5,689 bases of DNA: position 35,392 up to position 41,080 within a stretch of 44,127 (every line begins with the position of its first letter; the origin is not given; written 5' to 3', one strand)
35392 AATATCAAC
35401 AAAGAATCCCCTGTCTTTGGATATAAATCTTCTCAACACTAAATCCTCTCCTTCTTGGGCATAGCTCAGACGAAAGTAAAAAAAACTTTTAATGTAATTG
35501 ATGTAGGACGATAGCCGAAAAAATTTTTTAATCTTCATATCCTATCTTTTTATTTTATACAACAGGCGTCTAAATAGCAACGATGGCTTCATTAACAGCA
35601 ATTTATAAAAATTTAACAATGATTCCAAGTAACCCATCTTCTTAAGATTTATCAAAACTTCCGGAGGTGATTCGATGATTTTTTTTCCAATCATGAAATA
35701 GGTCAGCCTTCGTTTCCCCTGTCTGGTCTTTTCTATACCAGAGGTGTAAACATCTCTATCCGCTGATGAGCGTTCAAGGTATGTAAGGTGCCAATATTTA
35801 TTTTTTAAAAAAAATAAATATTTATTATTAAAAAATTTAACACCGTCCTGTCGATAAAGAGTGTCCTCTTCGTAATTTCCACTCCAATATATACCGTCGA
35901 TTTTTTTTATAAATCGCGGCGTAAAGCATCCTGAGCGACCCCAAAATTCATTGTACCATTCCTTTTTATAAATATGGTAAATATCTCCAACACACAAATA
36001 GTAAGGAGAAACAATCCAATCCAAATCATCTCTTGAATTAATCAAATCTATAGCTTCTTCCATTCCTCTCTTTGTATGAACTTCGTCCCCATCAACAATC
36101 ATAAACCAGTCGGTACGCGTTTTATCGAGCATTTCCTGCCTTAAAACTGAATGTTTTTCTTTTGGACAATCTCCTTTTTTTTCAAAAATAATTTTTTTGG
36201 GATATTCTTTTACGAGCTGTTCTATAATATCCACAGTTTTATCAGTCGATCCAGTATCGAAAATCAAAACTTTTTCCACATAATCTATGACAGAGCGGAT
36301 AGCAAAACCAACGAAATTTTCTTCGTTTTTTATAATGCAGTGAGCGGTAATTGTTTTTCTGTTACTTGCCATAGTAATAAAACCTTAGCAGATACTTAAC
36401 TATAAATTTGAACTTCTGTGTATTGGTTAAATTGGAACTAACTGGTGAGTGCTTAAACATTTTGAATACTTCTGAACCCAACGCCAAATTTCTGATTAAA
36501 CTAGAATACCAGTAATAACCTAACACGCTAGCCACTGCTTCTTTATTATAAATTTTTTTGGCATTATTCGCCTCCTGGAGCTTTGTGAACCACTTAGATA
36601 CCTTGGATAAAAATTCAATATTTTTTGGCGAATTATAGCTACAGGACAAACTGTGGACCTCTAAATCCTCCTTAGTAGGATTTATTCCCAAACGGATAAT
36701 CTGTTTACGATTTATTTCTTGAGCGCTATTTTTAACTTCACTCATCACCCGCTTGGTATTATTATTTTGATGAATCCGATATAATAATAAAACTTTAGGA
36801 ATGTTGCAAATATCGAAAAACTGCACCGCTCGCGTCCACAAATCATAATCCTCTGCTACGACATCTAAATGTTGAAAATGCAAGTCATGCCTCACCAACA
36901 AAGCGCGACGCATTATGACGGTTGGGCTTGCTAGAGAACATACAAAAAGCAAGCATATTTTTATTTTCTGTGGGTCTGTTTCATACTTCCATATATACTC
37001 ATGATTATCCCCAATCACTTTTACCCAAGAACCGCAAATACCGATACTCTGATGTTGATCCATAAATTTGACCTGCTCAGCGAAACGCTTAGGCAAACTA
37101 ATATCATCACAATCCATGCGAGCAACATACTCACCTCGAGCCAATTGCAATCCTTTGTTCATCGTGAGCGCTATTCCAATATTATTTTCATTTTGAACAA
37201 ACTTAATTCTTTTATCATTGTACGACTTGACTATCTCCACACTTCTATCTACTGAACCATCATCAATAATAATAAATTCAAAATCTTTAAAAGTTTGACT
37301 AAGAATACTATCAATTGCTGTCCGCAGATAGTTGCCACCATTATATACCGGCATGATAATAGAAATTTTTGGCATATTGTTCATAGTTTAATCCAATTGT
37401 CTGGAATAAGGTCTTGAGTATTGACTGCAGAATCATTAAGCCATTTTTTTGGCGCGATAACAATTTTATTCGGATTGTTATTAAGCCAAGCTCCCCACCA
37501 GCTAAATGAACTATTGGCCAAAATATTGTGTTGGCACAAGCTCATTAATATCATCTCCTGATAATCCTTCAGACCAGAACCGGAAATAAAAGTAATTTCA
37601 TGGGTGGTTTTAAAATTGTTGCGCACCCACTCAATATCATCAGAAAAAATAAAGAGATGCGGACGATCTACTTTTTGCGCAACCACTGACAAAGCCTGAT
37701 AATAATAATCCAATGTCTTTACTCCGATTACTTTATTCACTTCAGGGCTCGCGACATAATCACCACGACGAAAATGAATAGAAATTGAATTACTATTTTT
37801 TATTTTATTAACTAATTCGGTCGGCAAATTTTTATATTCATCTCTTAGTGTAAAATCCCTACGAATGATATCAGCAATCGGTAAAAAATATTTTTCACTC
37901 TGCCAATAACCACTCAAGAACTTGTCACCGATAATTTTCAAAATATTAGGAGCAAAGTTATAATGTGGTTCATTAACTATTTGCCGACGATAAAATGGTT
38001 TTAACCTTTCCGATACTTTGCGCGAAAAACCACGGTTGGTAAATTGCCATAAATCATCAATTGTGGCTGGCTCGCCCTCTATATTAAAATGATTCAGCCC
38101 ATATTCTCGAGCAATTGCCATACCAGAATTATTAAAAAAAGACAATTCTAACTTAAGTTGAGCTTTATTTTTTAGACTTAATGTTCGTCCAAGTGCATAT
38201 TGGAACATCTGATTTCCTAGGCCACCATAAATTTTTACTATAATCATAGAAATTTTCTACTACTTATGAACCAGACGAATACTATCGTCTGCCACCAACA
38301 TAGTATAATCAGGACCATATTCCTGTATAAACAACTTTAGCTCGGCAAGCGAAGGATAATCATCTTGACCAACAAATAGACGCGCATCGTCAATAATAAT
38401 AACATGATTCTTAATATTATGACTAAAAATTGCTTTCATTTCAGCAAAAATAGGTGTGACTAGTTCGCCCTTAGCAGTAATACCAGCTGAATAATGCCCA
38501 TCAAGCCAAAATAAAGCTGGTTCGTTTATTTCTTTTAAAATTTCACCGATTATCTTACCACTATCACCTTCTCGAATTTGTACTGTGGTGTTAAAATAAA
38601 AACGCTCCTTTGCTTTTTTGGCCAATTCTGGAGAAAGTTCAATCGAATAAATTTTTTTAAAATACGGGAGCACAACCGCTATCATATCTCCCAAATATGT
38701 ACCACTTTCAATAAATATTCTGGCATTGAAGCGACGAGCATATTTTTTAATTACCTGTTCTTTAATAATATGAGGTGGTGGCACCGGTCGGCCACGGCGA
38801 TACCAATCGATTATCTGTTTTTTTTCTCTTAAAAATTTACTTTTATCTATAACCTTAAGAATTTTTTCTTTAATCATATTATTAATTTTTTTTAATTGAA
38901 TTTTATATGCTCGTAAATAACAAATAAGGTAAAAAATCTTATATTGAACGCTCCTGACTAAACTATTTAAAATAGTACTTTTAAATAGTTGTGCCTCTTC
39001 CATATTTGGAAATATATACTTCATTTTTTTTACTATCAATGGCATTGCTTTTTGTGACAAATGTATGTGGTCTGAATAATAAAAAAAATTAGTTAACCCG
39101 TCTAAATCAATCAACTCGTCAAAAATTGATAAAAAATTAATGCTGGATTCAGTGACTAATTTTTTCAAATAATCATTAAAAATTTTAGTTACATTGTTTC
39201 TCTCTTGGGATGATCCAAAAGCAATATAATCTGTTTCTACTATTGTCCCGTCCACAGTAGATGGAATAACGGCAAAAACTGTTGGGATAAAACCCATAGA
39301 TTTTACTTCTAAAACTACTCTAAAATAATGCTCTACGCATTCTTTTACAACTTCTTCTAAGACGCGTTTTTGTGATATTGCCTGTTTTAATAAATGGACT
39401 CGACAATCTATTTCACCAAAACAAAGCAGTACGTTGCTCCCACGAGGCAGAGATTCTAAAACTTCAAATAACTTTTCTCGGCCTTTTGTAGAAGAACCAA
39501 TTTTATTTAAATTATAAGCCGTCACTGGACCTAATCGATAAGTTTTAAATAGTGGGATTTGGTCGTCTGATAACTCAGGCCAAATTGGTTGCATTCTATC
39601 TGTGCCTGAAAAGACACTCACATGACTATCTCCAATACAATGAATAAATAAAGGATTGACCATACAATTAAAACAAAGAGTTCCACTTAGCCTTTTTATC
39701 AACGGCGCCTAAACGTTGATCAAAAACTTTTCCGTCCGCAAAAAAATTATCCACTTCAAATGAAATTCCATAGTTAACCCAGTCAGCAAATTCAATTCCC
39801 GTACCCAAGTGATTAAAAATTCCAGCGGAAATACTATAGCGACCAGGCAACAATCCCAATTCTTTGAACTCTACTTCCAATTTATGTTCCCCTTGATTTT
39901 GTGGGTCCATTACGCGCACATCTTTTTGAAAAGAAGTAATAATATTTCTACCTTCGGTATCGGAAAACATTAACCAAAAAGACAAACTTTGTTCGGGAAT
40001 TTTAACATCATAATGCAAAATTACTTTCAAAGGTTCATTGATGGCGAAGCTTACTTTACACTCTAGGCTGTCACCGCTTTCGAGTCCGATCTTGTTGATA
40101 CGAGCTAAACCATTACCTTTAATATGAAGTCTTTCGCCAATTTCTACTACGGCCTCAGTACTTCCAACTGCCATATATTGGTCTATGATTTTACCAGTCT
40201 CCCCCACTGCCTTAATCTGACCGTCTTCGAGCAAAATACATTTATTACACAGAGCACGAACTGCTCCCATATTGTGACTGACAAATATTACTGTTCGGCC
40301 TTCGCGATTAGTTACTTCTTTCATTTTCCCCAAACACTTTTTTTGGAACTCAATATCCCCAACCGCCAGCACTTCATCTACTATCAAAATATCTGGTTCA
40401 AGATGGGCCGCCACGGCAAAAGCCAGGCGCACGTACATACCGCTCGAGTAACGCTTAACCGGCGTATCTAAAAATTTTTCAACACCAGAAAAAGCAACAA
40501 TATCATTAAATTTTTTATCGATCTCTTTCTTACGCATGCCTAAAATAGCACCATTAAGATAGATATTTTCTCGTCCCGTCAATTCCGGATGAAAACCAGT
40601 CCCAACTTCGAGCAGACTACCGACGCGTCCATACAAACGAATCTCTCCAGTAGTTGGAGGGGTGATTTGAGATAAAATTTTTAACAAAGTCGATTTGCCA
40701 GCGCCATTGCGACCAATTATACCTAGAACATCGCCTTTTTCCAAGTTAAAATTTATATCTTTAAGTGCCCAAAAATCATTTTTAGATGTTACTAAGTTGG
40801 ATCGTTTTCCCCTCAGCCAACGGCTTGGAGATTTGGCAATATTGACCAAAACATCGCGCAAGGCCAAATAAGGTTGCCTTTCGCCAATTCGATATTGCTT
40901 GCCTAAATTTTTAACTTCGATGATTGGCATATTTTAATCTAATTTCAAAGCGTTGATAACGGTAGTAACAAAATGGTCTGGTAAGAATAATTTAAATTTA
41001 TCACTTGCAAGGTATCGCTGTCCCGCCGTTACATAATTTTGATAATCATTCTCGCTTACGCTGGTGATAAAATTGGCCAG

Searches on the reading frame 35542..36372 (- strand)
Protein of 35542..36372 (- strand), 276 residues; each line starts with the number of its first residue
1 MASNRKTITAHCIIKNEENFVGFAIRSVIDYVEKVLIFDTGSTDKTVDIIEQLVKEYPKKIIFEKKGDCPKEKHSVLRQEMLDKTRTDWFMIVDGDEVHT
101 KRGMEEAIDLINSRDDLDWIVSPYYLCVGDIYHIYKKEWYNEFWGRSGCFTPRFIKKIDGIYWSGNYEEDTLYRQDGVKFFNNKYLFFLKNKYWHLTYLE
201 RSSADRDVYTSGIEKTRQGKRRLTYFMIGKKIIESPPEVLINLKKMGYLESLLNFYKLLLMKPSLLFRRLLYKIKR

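Call 8: search_protein_families(library=pfam, proteins=[window:35542-36372:-], max_evalue=0.0001)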
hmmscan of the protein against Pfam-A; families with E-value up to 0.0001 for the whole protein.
window:35542-36372:- (276 aa): 2 families
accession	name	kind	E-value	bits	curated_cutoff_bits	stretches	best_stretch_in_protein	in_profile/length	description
PF00535.33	Glycos_transf_2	-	5.6e-13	49.6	23.3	1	14-143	6-132/168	Glycosyl transferase family 2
PF13704.12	Glyco_tranf_2_4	-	6.8e-06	26.9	27.5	1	15-103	1-88/98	Glycosyl transferase family 2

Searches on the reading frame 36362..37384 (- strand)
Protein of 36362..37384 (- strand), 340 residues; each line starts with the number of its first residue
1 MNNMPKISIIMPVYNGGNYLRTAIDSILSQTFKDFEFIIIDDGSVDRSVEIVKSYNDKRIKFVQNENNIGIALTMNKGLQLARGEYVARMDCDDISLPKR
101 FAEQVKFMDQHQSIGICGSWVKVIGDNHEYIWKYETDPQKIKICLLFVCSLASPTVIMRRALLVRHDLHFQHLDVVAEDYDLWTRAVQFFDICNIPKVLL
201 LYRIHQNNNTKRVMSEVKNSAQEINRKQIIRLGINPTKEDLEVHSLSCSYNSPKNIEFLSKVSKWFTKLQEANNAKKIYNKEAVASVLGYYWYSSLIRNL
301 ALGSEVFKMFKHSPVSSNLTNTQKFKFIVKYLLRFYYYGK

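Call 8: search_protein_families(library=pfam, proteins=[window:36362-37384:-], max_evalue=0.0001)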
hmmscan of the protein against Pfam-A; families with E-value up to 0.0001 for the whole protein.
window:36362-37384:- (340 aa): 3 families
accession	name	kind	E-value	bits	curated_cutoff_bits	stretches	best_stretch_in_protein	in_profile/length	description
PF00535.33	Glycos_transf_2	-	1.2e-36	126.6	23.3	1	8-135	1-130/168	Glycosyl transferase family 2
PF10111.15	Glyco_tranf_2_2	-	2.9e-14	53.7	27.3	1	8-210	1-223/276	Glycosyltransferase like family 2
PF13641.12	Glyco_tranf_2_3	-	1.6e-10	41.9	27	1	5-188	1-196/230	Glycosyltransferase like family 2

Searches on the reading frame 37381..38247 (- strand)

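Call 9: search_protein_families(library=pfam, proteins=[window:37381-38247:-], max_evalue=0.0001)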
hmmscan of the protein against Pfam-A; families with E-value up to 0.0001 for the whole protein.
window:37381-38247:- (288 aa): 1 family
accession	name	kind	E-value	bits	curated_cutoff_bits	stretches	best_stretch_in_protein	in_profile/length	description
PF01531.22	Glyco_transf_11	-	4.5e-37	128.3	23.9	1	110-287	125-296/298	Glycosyl transferase family 11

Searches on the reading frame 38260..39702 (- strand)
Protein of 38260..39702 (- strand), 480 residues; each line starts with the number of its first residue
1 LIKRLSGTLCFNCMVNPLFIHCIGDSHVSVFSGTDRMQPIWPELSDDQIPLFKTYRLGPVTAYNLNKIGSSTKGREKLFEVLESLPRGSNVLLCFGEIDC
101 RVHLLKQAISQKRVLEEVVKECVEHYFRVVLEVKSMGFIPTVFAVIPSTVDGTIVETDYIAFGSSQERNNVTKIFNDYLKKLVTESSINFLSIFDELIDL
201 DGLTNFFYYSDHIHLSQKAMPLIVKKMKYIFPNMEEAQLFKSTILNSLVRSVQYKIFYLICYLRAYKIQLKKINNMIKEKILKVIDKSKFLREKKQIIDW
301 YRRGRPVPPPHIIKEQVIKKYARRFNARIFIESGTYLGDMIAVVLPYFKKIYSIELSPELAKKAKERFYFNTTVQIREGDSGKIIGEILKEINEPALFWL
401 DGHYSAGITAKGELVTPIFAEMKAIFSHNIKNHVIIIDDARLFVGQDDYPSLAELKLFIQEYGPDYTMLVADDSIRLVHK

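Call 9: search_protein_families(library=pfam, proteins=[window:38260-39702:-], max_evalue=0.0001)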
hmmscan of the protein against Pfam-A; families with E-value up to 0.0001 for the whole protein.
window:38260-39702:- (480 aa): 0 families

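Call 45: search_protein_families(library=pfam, proteins=[window:38260-39702:-], max_evalue=1)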
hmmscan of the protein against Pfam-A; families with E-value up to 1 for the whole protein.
window:38260-39702:- (480 aa): 2 families
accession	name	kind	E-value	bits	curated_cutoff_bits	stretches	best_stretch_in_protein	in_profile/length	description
PF00657.28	Lipase_GDSL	-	0.008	16.8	23.6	1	22-225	3-206/208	GDSL-like Lipase/Acylhydrolase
PF13472.12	Lipase_GDSL_2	-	0.18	12.7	32.9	1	22-218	1-174/178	GDSL-like Lipase/Acylhydrolase family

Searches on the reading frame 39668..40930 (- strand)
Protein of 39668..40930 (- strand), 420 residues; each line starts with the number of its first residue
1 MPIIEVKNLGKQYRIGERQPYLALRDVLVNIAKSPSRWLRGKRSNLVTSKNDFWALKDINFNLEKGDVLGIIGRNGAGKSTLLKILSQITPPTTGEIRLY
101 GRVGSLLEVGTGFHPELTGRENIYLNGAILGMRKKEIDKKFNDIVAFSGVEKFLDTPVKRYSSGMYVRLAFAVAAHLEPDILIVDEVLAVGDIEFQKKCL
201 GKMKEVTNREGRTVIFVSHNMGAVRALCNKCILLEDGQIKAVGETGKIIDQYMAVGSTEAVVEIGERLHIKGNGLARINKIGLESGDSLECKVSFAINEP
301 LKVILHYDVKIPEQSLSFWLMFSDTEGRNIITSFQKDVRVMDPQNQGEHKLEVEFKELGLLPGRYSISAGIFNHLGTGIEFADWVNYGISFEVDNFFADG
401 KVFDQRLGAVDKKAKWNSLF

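Call 9: search_protein_families(library=pfam, proteins=[window:39668-40930:-], max_evalue=0.0001)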
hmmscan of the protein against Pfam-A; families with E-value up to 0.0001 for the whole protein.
window:39668-40930:- (420 aa): 3 families
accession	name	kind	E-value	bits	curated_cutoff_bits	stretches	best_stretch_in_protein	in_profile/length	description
PF00005.33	ABC_tran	-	1.4e-22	81.2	25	1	56-187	1-135/137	ABC transporter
PF14524.12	Wzt_C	-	4.3e-12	46.7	30.4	1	271-394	5-130/143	Wzt C-terminal domain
PF13304.12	AAA_21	-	4.8e-06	27.3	27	0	70-89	3-22/304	AAA domain, putative AbiEii toxin, Type IV TA system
